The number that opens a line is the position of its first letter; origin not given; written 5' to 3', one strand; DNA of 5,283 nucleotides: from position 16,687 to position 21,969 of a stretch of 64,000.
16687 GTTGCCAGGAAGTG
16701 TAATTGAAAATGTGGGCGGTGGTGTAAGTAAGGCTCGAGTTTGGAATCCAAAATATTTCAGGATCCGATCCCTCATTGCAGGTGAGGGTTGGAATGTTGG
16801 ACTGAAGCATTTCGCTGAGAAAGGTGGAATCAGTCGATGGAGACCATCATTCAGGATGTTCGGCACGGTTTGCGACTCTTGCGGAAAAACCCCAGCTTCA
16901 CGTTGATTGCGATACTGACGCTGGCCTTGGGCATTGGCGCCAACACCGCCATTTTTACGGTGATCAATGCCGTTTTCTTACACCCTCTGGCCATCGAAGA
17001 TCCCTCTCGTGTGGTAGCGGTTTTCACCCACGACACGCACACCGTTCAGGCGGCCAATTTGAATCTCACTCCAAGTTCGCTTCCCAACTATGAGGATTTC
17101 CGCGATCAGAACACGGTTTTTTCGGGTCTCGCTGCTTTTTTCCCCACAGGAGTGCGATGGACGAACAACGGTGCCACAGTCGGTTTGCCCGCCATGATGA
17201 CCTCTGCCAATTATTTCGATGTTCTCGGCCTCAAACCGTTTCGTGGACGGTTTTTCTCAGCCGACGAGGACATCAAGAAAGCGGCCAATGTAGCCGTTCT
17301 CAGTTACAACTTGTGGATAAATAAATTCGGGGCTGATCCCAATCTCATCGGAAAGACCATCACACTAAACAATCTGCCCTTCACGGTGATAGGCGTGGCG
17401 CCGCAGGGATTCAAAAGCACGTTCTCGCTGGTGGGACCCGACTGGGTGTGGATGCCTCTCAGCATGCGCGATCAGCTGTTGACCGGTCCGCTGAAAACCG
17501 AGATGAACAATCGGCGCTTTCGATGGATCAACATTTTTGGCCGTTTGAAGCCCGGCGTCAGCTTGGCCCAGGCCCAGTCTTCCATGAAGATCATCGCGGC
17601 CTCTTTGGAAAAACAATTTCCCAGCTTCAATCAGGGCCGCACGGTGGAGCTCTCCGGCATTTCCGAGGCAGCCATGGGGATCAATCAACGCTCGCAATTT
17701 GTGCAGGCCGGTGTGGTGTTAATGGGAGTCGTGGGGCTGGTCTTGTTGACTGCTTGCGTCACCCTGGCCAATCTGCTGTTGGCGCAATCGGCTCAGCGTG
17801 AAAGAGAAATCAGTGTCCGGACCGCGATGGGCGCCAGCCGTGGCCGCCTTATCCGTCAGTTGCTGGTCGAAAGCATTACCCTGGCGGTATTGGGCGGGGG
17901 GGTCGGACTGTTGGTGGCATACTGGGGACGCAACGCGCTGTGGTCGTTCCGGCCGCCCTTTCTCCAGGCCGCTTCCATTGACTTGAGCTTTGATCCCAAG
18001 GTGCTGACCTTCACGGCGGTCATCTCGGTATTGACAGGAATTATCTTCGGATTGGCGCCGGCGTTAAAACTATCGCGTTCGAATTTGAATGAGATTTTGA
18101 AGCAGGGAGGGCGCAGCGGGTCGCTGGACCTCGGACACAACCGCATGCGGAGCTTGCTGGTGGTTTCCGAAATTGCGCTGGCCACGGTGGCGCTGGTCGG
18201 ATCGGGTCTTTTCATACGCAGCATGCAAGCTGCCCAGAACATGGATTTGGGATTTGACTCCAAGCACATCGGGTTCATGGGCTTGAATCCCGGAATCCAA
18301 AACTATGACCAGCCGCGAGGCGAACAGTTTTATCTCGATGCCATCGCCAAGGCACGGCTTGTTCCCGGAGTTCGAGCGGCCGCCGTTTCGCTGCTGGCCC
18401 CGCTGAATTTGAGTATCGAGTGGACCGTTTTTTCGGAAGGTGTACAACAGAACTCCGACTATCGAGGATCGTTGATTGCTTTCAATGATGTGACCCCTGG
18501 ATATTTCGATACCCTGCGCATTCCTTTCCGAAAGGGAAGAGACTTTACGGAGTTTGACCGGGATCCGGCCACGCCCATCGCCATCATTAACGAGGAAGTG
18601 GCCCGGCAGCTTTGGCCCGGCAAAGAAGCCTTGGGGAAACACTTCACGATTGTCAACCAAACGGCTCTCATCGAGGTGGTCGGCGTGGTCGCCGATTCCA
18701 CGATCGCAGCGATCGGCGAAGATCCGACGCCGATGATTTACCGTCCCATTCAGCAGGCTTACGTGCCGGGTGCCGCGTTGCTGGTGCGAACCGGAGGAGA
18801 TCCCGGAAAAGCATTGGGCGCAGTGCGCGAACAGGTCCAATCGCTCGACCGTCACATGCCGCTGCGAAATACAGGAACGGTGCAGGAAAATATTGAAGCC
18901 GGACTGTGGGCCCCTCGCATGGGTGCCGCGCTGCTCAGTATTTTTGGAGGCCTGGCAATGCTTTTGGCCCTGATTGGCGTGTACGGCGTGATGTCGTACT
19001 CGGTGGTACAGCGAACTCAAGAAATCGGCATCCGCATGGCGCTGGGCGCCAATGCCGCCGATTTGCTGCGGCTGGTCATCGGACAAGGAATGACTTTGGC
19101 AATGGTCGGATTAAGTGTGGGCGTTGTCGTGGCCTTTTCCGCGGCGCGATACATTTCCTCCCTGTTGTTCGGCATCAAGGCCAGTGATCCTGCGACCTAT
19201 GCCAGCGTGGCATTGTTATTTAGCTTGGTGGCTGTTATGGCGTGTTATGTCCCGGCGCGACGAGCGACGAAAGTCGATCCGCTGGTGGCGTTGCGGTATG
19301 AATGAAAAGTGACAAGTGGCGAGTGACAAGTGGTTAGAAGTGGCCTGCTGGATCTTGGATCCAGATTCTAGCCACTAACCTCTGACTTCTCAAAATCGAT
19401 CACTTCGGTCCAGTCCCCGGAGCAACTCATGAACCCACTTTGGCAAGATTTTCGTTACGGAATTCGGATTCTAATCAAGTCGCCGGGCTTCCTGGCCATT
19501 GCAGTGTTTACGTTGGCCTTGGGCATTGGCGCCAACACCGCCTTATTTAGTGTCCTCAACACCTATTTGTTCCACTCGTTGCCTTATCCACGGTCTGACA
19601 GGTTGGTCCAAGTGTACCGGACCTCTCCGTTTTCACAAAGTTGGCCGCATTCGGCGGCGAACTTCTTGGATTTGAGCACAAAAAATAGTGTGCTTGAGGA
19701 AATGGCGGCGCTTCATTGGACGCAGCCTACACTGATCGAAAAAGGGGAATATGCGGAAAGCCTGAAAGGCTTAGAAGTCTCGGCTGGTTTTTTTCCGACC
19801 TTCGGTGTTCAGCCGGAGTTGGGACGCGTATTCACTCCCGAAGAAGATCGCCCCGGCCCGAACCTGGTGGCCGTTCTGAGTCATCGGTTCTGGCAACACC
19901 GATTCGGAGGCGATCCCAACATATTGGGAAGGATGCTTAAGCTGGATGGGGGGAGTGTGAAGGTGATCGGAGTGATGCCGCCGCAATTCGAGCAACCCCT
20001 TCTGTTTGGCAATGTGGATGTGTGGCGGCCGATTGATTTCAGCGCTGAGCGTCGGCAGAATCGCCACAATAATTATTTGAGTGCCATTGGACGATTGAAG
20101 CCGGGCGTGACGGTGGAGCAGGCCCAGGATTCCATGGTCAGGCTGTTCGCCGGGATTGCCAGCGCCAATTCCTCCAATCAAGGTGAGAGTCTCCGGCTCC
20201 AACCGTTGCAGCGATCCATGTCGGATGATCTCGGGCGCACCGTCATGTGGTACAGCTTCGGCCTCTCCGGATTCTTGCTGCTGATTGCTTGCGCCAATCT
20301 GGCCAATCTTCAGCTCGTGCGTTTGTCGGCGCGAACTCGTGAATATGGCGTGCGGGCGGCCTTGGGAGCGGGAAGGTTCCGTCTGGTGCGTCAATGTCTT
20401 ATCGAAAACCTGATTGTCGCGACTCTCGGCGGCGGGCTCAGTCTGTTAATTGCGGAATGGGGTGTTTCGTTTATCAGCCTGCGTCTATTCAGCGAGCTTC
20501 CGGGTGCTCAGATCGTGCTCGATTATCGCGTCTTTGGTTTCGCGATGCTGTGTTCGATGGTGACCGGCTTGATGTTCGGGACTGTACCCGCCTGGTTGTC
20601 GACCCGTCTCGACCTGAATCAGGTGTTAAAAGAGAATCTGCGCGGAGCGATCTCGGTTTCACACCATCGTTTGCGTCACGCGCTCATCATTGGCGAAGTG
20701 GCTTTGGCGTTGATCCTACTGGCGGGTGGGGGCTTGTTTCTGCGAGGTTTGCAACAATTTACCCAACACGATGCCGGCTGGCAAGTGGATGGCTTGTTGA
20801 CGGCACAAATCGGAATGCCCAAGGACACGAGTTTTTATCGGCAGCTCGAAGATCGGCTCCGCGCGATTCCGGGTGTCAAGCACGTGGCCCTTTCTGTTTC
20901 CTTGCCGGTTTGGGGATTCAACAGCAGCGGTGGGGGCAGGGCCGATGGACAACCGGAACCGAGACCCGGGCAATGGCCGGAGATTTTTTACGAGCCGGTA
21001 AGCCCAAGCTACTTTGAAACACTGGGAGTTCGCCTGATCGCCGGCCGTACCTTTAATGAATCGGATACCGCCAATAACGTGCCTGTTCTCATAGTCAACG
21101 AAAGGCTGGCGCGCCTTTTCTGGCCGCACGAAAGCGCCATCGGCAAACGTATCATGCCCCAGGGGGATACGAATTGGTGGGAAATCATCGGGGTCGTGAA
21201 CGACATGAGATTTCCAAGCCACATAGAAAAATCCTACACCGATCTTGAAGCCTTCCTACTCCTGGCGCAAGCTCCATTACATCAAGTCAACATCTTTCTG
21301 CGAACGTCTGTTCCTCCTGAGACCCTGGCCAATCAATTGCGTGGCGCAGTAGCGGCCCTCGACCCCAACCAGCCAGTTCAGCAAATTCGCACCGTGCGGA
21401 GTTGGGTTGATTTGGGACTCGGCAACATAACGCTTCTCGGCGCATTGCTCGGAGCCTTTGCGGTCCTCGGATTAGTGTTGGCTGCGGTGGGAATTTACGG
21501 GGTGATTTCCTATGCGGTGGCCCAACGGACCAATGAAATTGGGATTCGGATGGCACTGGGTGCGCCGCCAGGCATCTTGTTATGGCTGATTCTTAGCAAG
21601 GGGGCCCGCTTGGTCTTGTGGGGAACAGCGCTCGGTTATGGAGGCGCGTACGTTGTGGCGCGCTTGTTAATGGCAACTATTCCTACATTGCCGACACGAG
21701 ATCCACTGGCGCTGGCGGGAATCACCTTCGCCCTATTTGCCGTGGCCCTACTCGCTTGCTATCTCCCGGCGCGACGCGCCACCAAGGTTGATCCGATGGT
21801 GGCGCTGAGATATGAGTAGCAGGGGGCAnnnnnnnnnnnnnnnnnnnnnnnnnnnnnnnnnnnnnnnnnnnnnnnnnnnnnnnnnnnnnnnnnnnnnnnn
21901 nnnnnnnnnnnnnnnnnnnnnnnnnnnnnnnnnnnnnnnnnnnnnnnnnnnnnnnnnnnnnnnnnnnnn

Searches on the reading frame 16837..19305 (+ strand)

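Call 25: search_protein_families(library=pfam, proteins=[window:16837-19305:+], max_evalue=0.00001)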
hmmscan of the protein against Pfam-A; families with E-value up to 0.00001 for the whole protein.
window:16837-19305:+ (822 aa): 2 families
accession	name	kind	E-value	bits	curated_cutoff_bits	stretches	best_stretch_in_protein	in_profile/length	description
PF12704.14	MacB_PCD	-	7.2e-46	157.5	27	2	22-251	1-205/207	MacB-like periplasmic core domain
PF02687.27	FtsX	-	8e-28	97.3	25.5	2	298-416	3-119/120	FtsX-like permease C-terminal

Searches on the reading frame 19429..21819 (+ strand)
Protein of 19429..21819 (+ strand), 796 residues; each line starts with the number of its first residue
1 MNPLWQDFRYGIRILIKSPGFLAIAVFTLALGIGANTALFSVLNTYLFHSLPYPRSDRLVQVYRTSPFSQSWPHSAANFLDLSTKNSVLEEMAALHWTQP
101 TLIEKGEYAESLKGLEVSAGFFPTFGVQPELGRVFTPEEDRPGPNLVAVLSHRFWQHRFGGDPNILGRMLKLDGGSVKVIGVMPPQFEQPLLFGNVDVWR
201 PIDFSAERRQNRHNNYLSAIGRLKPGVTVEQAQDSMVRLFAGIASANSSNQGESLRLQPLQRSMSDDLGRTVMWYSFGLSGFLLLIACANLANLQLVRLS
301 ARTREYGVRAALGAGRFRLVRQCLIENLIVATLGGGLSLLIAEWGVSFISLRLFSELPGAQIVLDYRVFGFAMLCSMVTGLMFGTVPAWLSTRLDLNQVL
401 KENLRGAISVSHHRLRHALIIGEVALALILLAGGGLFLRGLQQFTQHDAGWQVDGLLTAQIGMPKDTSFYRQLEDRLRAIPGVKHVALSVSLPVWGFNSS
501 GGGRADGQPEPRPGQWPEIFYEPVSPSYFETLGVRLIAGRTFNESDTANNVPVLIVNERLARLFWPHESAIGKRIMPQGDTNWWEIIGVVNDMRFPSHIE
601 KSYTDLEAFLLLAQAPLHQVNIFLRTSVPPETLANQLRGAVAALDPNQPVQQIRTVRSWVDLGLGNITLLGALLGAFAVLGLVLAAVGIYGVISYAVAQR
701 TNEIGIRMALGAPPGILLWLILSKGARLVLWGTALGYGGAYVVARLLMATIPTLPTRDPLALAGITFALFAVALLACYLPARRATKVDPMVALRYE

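Call 25: search_protein_families(library=pfam, proteins=[window:19429-21819:+], max_evalue=0.00001)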
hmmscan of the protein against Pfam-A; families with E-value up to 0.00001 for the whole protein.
window:19429-21819:+ (796 aa): 2 families
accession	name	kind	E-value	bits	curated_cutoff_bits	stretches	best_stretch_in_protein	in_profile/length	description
PF12704.14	MacB_PCD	-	3.8e-42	145.4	27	2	23-238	2-206/207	MacB-like periplasmic core domain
PF02687.27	FtsX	-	8.9e-27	94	25.5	2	676-789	2-120/120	FtsX-like permease C-terminal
